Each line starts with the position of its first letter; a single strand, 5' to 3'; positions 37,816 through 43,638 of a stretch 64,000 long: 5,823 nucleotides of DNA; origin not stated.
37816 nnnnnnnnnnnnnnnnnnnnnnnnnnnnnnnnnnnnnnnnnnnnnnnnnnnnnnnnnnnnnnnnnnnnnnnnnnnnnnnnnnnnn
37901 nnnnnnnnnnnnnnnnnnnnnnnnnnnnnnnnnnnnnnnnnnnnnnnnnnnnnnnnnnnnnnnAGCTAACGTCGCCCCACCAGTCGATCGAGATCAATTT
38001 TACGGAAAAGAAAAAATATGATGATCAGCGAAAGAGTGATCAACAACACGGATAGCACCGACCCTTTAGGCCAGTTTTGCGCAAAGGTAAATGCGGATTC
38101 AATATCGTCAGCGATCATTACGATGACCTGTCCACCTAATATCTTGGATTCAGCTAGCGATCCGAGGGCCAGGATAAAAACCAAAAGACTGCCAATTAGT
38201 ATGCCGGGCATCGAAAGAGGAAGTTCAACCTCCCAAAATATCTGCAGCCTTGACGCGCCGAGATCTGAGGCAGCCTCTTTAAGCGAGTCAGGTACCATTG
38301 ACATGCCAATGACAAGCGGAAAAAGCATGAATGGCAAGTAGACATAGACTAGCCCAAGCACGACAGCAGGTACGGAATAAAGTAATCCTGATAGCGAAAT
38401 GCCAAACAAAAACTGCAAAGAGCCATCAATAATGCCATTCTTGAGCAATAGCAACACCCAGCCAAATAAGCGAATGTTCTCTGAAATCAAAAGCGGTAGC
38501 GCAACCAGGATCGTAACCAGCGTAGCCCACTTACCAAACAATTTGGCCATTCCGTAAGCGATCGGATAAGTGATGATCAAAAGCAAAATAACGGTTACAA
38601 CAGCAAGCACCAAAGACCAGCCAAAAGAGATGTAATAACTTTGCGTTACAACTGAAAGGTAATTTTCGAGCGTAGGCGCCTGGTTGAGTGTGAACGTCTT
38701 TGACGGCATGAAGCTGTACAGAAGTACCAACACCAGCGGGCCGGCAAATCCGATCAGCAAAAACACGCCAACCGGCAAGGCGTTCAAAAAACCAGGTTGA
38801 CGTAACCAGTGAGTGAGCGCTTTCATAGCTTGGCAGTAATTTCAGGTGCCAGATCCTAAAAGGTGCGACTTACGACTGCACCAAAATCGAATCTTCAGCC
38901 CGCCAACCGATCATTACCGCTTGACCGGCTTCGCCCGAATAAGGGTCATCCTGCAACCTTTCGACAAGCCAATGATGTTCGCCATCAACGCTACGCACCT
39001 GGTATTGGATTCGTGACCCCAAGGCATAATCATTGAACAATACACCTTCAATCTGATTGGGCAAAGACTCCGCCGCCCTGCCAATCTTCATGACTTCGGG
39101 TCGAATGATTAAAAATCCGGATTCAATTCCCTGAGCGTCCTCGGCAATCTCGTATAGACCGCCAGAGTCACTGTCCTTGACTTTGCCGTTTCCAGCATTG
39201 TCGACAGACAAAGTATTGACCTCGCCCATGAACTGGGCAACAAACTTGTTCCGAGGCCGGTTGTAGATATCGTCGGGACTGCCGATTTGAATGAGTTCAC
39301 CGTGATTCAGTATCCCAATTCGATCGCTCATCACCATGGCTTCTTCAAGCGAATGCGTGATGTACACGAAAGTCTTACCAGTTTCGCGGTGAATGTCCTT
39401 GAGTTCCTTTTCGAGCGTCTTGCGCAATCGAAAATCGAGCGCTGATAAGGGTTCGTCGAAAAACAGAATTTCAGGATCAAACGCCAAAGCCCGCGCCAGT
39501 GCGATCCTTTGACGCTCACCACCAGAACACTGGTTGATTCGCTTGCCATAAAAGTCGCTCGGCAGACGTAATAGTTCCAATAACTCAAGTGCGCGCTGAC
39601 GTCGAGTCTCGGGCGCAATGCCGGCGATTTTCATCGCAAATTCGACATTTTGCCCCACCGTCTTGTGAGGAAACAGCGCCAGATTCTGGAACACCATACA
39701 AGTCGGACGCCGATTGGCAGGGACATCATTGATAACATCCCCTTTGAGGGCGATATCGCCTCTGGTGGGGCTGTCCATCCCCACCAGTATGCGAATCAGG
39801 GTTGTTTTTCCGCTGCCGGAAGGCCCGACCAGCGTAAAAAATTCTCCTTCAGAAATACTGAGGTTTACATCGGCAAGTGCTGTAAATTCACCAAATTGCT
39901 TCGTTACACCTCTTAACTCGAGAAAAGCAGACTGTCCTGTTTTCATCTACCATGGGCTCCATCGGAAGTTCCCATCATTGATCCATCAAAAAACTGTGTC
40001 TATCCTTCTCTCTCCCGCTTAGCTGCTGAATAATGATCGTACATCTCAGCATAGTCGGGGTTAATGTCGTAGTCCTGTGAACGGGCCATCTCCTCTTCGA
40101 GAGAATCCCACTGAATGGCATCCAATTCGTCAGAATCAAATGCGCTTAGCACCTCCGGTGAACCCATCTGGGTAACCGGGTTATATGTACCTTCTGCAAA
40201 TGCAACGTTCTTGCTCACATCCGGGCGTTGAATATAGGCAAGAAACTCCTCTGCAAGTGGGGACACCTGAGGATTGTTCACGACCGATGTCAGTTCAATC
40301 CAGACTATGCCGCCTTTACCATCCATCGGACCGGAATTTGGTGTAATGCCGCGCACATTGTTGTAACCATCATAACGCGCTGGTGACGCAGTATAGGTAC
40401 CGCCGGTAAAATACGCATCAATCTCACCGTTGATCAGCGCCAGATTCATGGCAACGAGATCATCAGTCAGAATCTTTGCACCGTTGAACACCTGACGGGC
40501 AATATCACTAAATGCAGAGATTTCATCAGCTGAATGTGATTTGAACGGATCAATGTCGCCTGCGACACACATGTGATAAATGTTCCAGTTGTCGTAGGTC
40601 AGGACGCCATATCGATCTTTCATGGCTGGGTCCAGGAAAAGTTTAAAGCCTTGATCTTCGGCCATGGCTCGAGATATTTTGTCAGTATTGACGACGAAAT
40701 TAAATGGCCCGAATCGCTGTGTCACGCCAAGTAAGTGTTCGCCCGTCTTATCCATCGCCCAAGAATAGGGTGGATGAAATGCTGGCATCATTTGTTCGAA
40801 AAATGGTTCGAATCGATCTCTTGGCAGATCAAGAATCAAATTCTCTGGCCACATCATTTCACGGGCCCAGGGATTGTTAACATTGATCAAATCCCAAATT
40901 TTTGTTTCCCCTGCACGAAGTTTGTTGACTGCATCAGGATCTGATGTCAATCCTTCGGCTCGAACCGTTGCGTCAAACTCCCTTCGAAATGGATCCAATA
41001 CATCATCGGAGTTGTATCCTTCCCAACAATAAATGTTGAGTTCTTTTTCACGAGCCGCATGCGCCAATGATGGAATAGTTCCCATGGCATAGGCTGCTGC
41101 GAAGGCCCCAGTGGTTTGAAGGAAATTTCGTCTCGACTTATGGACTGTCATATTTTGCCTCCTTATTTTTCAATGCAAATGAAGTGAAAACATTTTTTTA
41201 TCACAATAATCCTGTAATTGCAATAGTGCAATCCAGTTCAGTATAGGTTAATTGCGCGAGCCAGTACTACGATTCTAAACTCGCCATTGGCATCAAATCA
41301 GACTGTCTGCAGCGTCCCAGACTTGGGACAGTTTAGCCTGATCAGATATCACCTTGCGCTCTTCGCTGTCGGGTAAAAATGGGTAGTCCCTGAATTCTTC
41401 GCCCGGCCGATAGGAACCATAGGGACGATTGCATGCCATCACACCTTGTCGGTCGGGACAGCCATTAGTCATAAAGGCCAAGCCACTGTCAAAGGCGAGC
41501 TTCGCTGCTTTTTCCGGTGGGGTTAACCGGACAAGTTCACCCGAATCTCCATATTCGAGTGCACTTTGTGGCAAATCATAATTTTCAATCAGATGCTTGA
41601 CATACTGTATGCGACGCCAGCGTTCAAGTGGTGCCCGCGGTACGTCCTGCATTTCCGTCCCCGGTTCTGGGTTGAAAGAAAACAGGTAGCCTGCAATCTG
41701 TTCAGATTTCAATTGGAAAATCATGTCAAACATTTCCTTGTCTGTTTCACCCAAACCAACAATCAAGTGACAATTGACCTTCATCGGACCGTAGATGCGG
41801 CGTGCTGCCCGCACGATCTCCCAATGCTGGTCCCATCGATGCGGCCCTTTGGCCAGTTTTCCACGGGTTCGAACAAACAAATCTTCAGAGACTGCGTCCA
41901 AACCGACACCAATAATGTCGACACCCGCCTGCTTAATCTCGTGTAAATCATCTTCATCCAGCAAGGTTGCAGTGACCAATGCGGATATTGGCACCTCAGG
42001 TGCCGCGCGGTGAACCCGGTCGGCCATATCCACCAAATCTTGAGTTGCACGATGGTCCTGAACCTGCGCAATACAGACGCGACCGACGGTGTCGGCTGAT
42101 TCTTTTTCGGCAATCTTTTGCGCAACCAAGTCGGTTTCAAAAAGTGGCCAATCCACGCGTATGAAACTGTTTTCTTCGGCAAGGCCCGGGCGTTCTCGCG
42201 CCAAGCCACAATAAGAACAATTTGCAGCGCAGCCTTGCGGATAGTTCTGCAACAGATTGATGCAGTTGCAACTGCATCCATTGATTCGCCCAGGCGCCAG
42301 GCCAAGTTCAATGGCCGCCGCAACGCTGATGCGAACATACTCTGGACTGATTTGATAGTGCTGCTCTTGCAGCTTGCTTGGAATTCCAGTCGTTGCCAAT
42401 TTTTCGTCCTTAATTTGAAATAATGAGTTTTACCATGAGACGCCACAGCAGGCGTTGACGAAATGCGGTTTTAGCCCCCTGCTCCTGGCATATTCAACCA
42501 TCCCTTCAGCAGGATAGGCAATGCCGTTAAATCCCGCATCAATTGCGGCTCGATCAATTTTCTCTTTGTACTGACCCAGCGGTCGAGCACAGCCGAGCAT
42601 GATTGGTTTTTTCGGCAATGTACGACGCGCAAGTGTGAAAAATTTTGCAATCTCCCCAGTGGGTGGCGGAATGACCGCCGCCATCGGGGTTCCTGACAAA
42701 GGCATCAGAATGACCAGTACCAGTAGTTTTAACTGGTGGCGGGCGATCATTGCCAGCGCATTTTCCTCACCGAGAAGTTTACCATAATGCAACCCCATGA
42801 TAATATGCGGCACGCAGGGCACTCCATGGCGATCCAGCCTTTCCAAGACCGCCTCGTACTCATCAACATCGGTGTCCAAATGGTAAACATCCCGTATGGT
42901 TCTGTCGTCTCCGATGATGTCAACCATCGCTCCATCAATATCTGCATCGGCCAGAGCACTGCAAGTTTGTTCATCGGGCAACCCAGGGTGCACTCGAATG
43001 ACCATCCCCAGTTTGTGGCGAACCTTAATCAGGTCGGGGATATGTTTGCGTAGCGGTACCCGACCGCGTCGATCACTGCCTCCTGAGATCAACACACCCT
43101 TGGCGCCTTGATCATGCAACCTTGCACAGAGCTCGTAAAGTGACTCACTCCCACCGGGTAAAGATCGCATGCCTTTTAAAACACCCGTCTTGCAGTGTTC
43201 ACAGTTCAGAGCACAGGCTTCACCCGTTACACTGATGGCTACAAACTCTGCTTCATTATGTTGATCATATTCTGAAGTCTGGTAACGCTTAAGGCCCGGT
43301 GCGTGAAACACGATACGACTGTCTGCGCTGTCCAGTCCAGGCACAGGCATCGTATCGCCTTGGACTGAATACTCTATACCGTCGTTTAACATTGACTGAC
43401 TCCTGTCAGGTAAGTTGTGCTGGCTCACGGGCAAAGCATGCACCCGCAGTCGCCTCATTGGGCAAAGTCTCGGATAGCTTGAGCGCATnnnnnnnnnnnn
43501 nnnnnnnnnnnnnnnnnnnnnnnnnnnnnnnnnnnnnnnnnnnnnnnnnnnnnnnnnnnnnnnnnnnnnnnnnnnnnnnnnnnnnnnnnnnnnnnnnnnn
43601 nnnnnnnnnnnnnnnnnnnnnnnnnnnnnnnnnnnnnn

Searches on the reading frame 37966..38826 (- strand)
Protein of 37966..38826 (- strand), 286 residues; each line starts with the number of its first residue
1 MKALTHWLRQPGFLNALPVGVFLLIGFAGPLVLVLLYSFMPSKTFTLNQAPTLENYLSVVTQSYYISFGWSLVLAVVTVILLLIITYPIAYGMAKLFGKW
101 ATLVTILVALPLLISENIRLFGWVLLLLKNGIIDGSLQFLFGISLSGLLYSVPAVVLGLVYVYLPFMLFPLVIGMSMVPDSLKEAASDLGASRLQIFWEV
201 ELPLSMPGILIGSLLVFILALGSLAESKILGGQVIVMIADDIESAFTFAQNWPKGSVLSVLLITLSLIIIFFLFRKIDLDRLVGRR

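Call 15: search_protein_families(library=pfam, proteins=[window:37966-38826:-], max_evalue=0.00001)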
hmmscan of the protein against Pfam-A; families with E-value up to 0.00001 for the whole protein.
window:37966-38826:- (286 aa): 1 family
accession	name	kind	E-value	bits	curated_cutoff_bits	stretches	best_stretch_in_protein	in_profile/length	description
PF00528.27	BPD_transp_1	-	5.5e-12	46.2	26.4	1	102-277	22-177/184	Binding-protein-dependent transport system inner membrane component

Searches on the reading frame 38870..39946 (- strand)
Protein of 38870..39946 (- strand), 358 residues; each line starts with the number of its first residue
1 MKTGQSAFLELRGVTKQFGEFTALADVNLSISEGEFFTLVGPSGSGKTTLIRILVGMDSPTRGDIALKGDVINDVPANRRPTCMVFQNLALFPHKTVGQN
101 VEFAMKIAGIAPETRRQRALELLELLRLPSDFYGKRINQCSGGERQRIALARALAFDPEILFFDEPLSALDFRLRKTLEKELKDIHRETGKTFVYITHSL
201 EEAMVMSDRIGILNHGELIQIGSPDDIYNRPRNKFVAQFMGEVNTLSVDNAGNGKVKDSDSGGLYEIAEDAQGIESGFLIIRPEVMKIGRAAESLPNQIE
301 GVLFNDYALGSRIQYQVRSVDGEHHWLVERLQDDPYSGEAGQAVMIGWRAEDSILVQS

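Call 15: search_protein_families(library=pfam, proteins=[window:38870-39946:-], max_evalue=0.00001)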
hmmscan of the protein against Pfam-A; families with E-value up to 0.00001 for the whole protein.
window:38870-39946:- (358 aa): 2 families
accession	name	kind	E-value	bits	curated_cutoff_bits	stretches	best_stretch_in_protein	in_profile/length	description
PF00005.33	ABC_tran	-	3.2e-32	112.4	25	1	24-167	1-136/137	ABC transporter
PF13304.12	AAA_21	-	9.1e-10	39.5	27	0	143-201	241-301/304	AAA domain, putative AbiEii toxin, Type IV TA system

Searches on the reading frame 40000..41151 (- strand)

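Call 15: search_protein_families(library=pfam, proteins=[window:40000-41151:-], max_evalue=0.00001)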
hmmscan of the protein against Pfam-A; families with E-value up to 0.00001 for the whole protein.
window:40000-41151:- (383 aa): 0 families

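Call 47: search_protein_families(library=pfam, proteins=[window:40000-41151:-], max_evalue=0.01)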
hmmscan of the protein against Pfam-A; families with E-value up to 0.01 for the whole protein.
window:40000-41151:- (383 aa): 1 family
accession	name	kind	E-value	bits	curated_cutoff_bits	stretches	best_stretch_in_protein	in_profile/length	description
PF10518.14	TAT_signal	-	0.0052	17.1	22.7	1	6-20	3-17/21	TAT (twin-arginine translocation) pathway signal sequence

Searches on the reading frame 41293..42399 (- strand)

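Call 15: search_protein_families(library=pfam, proteins=[window:41293-42399:-], max_evalue=0.00001)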
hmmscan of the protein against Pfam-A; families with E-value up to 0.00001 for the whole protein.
window:41293-42399:- (368 aa): 1 family
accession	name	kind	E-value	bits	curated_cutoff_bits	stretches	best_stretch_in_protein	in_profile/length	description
PF04055.27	Radical_SAM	-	1.4e-15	58.3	29.5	1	55-227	5-163/166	Radical SAM superfamily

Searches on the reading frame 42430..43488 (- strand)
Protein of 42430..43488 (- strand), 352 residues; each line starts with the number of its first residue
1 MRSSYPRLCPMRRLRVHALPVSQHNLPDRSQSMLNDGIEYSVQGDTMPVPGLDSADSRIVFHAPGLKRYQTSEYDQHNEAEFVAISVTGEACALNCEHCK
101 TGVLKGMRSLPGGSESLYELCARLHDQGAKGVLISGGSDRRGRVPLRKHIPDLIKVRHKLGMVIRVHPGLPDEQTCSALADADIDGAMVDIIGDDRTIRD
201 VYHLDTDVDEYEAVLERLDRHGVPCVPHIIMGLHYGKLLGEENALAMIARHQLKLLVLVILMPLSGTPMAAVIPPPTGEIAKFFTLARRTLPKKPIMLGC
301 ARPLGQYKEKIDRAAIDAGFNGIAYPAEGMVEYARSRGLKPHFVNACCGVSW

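Call 59: search_protein_families(library=pfam, proteins=[window:42430-43488:-], max_evalue=0.00001)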
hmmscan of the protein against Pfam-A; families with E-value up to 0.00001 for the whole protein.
window:42430-43488:- (352 aa): 1 family
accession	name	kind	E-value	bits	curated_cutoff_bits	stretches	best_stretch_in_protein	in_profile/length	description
PF04055.27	Radical_SAM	-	7.1e-09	36.5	29.5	1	88-234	3-152/166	Radical SAM superfamily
